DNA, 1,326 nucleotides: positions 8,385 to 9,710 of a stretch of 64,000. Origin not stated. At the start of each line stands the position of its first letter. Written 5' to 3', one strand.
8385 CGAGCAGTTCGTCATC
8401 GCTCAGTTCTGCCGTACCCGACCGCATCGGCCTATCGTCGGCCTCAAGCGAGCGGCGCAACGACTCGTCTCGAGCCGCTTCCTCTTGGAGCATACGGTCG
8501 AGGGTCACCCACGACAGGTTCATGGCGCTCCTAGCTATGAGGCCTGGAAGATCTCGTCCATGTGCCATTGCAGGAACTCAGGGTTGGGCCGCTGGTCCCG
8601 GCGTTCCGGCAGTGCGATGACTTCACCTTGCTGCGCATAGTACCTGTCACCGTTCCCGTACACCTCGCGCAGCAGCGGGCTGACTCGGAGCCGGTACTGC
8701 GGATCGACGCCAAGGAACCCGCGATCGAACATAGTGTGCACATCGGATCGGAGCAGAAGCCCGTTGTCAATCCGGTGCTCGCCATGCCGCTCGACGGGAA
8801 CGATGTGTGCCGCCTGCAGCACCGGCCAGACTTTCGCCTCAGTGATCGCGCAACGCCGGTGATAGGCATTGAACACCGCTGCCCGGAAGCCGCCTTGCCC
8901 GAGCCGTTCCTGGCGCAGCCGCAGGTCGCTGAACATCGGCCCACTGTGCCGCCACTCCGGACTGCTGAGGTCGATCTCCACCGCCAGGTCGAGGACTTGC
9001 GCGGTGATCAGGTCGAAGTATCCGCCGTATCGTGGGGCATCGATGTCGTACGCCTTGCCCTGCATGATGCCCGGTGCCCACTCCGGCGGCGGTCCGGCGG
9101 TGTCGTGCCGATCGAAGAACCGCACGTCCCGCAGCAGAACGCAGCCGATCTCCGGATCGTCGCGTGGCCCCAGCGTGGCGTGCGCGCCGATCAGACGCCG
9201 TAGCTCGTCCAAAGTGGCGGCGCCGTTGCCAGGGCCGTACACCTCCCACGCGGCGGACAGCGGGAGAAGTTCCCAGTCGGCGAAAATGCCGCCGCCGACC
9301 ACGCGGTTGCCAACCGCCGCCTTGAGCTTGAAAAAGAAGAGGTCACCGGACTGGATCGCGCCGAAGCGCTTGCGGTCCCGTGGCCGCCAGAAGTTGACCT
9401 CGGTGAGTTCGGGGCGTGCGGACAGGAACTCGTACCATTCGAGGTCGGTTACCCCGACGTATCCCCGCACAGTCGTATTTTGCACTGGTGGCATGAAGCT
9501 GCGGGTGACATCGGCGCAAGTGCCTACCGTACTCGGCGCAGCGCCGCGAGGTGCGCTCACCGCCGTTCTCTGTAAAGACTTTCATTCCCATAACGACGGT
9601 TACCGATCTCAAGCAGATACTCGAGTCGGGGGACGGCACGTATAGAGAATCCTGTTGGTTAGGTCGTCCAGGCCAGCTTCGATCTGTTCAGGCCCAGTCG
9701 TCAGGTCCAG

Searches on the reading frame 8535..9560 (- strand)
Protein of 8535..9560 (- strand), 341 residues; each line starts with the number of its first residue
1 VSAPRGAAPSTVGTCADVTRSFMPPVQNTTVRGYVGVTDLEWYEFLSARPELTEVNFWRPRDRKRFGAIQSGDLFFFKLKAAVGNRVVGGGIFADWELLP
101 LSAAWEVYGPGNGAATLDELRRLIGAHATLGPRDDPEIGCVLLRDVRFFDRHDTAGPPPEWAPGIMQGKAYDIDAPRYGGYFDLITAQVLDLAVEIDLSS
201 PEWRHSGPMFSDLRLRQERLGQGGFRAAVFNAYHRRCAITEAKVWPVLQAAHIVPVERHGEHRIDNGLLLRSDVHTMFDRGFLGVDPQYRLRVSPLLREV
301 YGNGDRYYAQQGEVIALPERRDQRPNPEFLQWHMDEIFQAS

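Call 3: search_protein_families(library=pfam, proteins=[window:8535-9560:-], max_evalue=0.1)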
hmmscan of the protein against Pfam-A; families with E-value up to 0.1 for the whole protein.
window:8535-9560:- (341 aa): 1 family
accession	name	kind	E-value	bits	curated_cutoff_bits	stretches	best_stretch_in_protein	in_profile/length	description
PF13391.12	HNH_2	-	1e-10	41.7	21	1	237-286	1-66/66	HNH endonuclease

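Call 4: search_protein_families(library=padloc, proteins=[window:8535-9560:-], max_evalue=0.1)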
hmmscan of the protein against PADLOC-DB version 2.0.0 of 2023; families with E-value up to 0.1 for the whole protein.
window:8535-9560:- (341 aa): 2 families
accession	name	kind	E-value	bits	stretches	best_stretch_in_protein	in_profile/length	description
PDLC04132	HNH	-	2.6e-21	74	1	216-340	148-274/286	-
PDLC03546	HNH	-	2.9e-11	40.9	1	218-340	155-279/282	Type II restriction enzyme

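Call 5: search_protein_families(library=ncbifam, proteins=[window:8535-9560:-], max_evalue=0.1)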
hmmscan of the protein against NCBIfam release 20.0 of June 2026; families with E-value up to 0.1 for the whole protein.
window:8535-9560:- (341 aa): 2 families
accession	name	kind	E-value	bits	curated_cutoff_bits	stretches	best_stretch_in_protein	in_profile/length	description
NF045808.1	PT-DNA_restrict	exception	4.3e-19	68.7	180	1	221-339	161-284/284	phosphorothioated DNA-binding restriction endonuclease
NF040563.1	guided_IscB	equivalog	0.0037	16.4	175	1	220-276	179-233/314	RNA-guided endonuclease IscB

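Call 9: search_solved_structures(query=window:8535-9560:-, max_evalue=1, show_alignments=2)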
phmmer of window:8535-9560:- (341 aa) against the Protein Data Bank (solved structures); distinct sequences matched with E-value up to 1: 7.
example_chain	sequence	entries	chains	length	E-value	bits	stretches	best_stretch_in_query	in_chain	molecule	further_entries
6yex_A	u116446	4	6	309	7.4e-05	25.4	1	214-295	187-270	HNH endonuclease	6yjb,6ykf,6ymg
1rp8_A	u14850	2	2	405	0.51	12.8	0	157-184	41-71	Alpha-amylase type 1 isozyme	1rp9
2qps_A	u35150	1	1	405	0.51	12.8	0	157-184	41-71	Alpha-amylase type A isozyme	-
2qpu_A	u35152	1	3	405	0.51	12.8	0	157-184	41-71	Alpha-amylase type A isozyme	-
1ht6_A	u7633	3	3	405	0.51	12.8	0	157-184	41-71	ALPHA-AMYLASE ISOZYME 1 | PROTEIN (Alpha-amylase type A isozyme) | Alpha-amylase type 1 isozyme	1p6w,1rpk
3bsh_A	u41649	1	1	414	0.53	12.7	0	157-184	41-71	Alpha-amylase type A isozyme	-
3bsg_A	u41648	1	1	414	0.54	12.7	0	157-184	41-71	Alpha-amylase type A isozyme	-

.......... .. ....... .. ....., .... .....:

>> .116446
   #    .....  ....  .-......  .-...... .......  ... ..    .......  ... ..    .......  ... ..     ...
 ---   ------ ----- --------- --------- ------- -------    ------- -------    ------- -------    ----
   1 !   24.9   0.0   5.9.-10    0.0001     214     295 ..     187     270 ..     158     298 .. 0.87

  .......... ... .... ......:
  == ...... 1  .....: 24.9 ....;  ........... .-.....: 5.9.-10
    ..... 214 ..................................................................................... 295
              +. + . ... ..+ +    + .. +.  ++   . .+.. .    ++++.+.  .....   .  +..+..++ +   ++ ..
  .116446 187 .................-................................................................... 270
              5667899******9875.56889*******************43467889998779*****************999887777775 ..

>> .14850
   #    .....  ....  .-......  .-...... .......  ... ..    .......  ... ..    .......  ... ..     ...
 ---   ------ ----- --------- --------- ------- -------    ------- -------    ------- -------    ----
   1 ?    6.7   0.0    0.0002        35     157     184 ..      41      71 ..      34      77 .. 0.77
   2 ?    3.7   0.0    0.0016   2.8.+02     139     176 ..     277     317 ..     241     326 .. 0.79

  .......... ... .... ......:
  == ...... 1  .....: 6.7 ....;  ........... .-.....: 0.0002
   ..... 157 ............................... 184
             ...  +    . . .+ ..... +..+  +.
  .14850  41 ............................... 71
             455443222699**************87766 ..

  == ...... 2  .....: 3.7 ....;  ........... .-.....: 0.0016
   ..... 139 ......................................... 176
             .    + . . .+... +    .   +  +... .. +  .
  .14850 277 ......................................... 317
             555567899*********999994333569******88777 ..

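Call 21: find_homologous_proteins(query=window:8535-9494:-, max_evalue=0.00001)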
Query window:8535-9494:- (319 aa): 1555 proteins with E <= 0.00001 among 6254 candidates; the best 120 are listed.
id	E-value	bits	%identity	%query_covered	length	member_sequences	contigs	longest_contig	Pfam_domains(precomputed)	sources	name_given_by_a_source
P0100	1.7e-218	743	99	100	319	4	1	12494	PF13391.13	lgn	-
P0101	2.5e-179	614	82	100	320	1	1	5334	PF13391.13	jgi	jgi:putative restriction endonuclease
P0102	7.1e-172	590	86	92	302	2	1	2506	PF13391.13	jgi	-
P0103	5.7e-159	547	73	98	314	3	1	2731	PF13391.13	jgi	jgi:putative restriction endonuclease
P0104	1.2e-155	536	73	98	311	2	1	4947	PF13391.13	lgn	-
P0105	6.1e-153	527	72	98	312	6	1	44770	PF13391.13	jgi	jgi:putative restriction endonuclease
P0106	2.1e-144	499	67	97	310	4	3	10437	PF13391.13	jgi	jgi:putative restriction endonuclease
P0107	5.0e-144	498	67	99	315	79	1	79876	PF13391.13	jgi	jgi:putative restriction endonuclease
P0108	1.1e-143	497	65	99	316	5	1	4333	PF13391.13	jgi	jgi:putative restriction endonuclease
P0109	2.5e-143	496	66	97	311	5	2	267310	PF13391.13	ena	-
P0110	2.7e-143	496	66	99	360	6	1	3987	PF13391.13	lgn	-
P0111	3.7e-139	482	62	100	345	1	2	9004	PF13391.13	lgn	-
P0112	8.2e-138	478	65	99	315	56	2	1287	PF13391.13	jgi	jgi:putative restriction endonuclease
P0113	1.7e-136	473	63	98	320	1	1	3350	PF13391.13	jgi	jgi:putative restriction endonuclease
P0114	2.0e-136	473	65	97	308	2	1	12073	PF13391.13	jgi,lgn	jgi:putative restriction endonuclease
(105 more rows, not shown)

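Call 23: find_related_loci(query=A2, collection=genome_contigs, flank=8000)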
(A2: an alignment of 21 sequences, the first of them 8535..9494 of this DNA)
Query A2 (319 aa) in genome_contigs; peptide patterns used: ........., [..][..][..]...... (x = any residue, [..] = any of these).
498 stretches matched a pattern; 482 encode a relative of the query (tblastn E <= 1e-3); the best 80 are kept; 80 distinct loci.
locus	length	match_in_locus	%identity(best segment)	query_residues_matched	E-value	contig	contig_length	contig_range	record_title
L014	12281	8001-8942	56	4-319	3e-111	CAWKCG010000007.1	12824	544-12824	MAG: uncultured Actinomycetes bacterium isolate MFD03044.bin.3.130 genome assembly, contig: contig_15423, whole genome s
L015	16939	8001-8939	56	7-319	2e-110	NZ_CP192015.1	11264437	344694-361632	Dactylosporangium sp. CS-047395 chromosome, complete genome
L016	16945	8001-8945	56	4-318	4e-110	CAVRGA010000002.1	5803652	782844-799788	MAG: uncultured Actinomycetota bacterium isolate MFD04967.bin.2.8 genome assembly, contig: contig_1217, whole genome sho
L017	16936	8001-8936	54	7-318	1e-109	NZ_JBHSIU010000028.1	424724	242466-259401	Dactylosporangium cerinum strain CGMCC 4.7152 platanus_K_default_28, whole genome shotgun sequence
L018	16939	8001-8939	55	7-319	4e-109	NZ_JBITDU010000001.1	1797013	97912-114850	Dactylosporangium sp. NPDC051541 NPDC051541_128_E12.ctg-0001, whole genome shotgun sequence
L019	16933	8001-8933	55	8-318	5e-109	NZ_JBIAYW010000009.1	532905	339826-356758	Dactylosporangium sp. NPDC000521 NPDC000521_6_G3.ctg-0009, whole genome shotgun sequence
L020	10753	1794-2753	56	1-319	5e-109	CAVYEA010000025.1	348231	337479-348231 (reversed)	MAG: uncultured Actinomycetes bacterium isolate MFD00991.bin.2.67 genome assembly, contig: contig_62990, whole genome sh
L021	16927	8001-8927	56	8-319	8e-109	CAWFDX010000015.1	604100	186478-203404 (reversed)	MAG: uncultured Actinomycetes bacterium isolate MFD05512.bin.2.145 genome assembly, contig: contig_9578, whole genome sh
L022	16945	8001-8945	54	5-319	1e-108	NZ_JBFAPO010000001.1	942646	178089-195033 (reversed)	Dactylosporangium sp. NPDC049525 NPDC049525_95_B7.ctg-0001, whole genome shotgun sequence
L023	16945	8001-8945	54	4-318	2e-108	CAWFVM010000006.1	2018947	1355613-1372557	MAG: uncultured Actinomycetota bacterium isolate MFD04967.bin.2.167 genome assembly, contig: contig_16493, whole genome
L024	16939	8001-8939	53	7-319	9e-109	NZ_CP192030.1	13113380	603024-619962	Dactylosporangium sp. CA-233914 chromosome, complete genome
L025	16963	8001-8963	55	1-319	8e-109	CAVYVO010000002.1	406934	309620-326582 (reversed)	MAG: uncultured Actinomycetota bacterium isolate MFD03323.bin.2.84 genome assembly, contig: contig_10677, whole genome s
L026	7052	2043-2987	58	5-319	3e-108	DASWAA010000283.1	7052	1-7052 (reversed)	MAG TPA_asm: Streptosporangiaceae bacterium isolate SMAG_U2642 k141_368558, whole genome shotgun sequence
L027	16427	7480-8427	54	4-319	2e-108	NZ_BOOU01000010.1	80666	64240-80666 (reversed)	Sphaerisporangium rufum strain NBRC 109079 sequence010, whole genome shotgun sequence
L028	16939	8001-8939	54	7-319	4e-108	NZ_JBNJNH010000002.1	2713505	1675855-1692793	Dactylosporangium sp. CA-139066 MDNA_WGS_301_2, whole genome shotgun sequence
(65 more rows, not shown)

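Call 32: find_encoding_contigs(protein=P0105, flank=6000, max_places=2)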
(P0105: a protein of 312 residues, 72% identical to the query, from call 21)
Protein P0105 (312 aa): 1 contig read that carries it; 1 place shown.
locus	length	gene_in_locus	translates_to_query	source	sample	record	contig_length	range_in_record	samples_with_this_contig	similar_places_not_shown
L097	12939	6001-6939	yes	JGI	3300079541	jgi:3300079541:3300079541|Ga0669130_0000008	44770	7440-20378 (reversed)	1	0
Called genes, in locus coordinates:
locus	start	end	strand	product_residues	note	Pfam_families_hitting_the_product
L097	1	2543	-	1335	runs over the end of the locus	PF20473:MmeI_Mtase (weak), PF07669:Eco57I, PF20466:MmeI_TRD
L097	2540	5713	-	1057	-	PF00176:SNF2-rel_dom, PF04851:ResIII (faint), PF00271:Helicase_C, PF13307:Helicase_C_2 (faint)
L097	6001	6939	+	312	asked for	PF13391:HNH_2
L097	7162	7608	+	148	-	PF03928:HbpS-like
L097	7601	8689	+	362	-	-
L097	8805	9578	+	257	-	PF03883:H2O2_YaaD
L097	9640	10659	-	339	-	PF02653:BPD_transp_2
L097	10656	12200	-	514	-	PF00005:ABC_tran, PF13304:AAA_21 (faint), PF00005:ABC_tran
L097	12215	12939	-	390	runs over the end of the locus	PF13407:Peripla_BP_4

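Call 33: find_encoding_contigs(protein=P0107, flank=6000, max_places=2)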
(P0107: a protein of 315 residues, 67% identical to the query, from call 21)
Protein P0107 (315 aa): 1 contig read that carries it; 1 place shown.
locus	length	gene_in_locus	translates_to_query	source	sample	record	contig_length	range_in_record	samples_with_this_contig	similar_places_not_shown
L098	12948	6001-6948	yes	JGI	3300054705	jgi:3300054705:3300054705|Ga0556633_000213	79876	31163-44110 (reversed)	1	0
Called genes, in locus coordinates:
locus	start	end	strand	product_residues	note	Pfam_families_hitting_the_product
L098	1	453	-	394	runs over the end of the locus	PF07730:HisKA_3, PF02518:HATPase_c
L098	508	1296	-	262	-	PF23441:SDR (weak), PF00106:adh_short, PF08659:KR (weak), PF13561:adh_short_C2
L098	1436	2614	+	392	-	PF00067:p450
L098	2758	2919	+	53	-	-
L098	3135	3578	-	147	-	-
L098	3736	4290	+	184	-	PF00440:TetR_N, PF21993:TetR_C_13_2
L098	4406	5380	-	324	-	PF13391:HNH_2 (weak)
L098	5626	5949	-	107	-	-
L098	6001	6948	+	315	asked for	PF13391:HNH_2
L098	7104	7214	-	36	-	-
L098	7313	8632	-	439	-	PF13091:PLDc_2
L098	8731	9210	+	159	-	PF02627:CMD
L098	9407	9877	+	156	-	PF12802:MarR_2, PF01047:MarR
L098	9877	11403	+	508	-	PF07690:MFS_1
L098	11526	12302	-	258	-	PF00440:TetR_N, PF02909:TetR_C_1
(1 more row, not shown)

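Call 35: predict_structure(alignment_id=A2)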
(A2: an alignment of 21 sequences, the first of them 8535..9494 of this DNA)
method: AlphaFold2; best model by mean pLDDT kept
length: 319 residues; sequences in the alignment: 21
mean_pLDDT: 55.8   pTM: 0.50
mean pLDDT of the five models: 55.8, 55.6, 55.6, 53.8, 51.5
residues with pLDDT >= 90: 3; 70-90: 119; 50-70: 39; < 50: 158
segments of 3 or more residues with pLDDT < 50: 1-7, 170-319
pLDDT, mean of each block of 10 residues (from residue 1): 44 84 87 62 65 84 85 80 81 87 76 77 83 73 72 68 68 31 26 30 37 33 38 30 26 44 39 44 35 33 35 29
secondary structure, 60 per line:
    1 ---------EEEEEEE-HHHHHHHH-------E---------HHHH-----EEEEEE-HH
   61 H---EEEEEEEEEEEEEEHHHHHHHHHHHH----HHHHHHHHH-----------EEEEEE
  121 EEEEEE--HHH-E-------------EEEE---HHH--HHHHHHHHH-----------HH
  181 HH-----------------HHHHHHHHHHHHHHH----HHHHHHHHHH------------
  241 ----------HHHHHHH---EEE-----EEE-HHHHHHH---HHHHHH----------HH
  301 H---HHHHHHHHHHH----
elements in order: E10-16 H18-25 H43-46 E52-57 E65-78 H79-90 H95-103 E115-126 E147-150 H159-167 H179-182 H200-214 H219-228 H251-257 E261-263 E269-271 H273-279 H283-288 H305-315

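Call 39: fold_search(model_id=the predicted structure, library=pdb)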
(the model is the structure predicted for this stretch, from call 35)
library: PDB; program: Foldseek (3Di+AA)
matches with E <= 10: 290; with E <= 0.001: 9
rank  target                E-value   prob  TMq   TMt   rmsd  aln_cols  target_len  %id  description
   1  5gus_B                1.5e-04  1.00  0.34  0.67   4.1       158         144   11  Crystal structure of ASCH domain from Zymomonas mobilis (released 2017-08-30)
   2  5y6b_A                1.6e-04  1.00  0.34  0.65   4.3       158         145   11  Crystal structure of ZmASCH Y47F mutant protein from Zymomonas mobilis (released 2018-07-18)
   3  5y6b_B                2.3e-04  1.00  0.33  0.65   4.1       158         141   11  Crystal structure of ZmASCH Y47F mutant protein from Zymomonas mobilis (released 2018-07-18)
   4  5y6b_D                2.3e-04  1.00  0.31  0.63   5.1       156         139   12  Crystal structure of ZmASCH Y47F mutant protein from Zymomonas mobilis (released 2018-07-18)
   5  5gus_A                2.4e-04  1.00  0.31  0.61   5.1       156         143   12  Crystal structure of ASCH domain from Zymomonas mobilis (released 2017-08-30)
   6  2kku_MODEL_1_A        2.6e-04  1.00  0.31  0.62   4.5       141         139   17  Solution structure of protein af2351 from Archaeoglobus fulgidus. Northeast Structural Genomics Consortium tar (released 2009-07-14)
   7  5y6c_A                3.7e-04  1.00  0.33  0.66   4.4       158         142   11  Crystal structure of ZmASCH S128A mutant protein from Zymomonas mobilis (released 2018-07-18)
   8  5guq_C                4.2e-04  1.00  0.31  0.59   5.1       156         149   12  Crystal structure of ASCH from Zymomonas mobilis (released 2017-08-30)
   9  5guq_A                5.4e-04  1.00  0.31  0.60   5.2       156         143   12  Crystal structure of ASCH from Zymomonas mobilis (released 2017-08-30)
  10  2dp9                  2.9e-03  1.00  0.28  0.62   4.3       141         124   11  Crystal Structure of Conserved Hypothetical Protein TTHA0113 from Thermus thermophilus HB8 (released 2006-11-08)
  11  2eve                  8.6e-03  0.98  0.28  0.50   6.2       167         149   12  X-Ray Crystal Structure of Protein PSPTO5229 from Pseudomonas syringae. Northeast Structural Genomics Consortium Target  (released 2005-11-08)
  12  2g2x_A                1.8e-02  0.95  0.27  0.49   7.1       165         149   13  X-Ray Crystal Structure Protein Q88CH6 from Pseudomonas putida. Northeast Structural Genomics Consortium Target PpR72. (released 2006-03-14)
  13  5j3e_B                2.0e-02  0.93  0.22  0.37   6.1       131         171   16  Crystal Structure of Human THYN1 protein in complex with 5-methylcytosine containing DNA (released 2016-04-20)
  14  5eim_A                3.1e-02  0.92  0.26  0.46   6.4       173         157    9  YTH domain-containing protein mmi1 and RNA complex (released 2016-01-27)
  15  5j3e_A                3.5e-02  0.87  0.21  0.35   6.5       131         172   14  Crystal Structure of Human THYN1 protein in complex with 5-methylcytosine containing DNA (released 2016-04-20)
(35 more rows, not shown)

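Call 65: find_encoding_contigs(protein=P0101, flank=6000, max_places=4)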
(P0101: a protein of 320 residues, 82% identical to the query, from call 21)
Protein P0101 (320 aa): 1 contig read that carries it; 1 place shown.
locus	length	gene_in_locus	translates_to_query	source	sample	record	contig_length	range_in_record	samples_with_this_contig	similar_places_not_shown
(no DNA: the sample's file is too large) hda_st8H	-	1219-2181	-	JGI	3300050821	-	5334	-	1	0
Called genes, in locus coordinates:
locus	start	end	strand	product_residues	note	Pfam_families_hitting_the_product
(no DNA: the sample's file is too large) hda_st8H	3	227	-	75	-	?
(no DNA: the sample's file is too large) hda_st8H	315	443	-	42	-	-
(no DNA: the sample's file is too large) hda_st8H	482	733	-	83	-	-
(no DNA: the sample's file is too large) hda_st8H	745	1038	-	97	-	-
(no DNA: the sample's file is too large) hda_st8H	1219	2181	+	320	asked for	PF13391:HNH_2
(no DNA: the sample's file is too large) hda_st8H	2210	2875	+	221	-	PF07929:PRiA4_ORF3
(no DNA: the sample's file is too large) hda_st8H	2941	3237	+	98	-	-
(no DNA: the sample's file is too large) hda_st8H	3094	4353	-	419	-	PF13173:AAA_14, PF13635:DUF4143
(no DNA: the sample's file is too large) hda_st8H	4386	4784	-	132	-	-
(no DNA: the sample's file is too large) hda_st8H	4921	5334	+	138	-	?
